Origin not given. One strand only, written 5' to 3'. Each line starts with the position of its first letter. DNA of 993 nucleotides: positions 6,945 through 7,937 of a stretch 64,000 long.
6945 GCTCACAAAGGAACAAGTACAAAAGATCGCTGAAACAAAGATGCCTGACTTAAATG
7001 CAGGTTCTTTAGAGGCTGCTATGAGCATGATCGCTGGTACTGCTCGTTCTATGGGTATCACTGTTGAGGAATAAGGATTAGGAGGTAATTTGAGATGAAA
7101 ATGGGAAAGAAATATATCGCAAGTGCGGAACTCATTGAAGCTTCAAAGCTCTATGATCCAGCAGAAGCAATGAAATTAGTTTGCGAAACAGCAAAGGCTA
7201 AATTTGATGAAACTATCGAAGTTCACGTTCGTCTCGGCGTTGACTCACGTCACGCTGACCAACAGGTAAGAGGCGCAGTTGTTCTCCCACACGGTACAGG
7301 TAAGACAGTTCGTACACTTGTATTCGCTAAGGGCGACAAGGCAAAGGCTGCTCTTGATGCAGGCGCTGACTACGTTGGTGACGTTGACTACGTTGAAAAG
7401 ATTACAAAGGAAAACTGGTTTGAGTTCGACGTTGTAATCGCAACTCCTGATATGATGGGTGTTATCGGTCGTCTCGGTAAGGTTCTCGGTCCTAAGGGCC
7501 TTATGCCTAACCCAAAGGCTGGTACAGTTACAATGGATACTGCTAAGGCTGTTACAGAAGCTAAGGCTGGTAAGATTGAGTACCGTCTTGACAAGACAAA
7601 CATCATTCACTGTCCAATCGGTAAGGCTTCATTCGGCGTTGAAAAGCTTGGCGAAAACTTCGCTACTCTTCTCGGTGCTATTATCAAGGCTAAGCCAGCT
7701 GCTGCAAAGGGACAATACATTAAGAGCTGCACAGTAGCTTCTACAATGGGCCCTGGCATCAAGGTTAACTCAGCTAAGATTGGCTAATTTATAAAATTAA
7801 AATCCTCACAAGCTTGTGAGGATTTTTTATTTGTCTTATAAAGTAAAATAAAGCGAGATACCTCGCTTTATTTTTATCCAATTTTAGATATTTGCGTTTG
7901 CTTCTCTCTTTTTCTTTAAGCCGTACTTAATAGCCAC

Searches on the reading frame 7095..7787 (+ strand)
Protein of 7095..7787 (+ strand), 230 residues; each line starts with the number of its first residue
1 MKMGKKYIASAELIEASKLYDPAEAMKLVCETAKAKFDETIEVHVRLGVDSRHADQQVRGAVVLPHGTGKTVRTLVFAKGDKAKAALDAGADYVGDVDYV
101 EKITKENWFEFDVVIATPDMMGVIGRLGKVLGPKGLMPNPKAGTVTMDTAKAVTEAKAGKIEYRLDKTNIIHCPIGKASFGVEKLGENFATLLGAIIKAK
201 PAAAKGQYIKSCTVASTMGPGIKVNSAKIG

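Call 50: search_protein_families(library=pfam, proteins=[window:7095-7787:+], max_evalue=0.00001)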
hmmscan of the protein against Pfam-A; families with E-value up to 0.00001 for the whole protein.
window:7095-7787:+ (230 aa): 1 family
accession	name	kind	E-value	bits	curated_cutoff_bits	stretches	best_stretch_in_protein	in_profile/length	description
PF00687.26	Ribosomal_L1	-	1.4e-70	237.3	32.2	1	31-220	3-198/198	Ribosomal protein L1p/L10e family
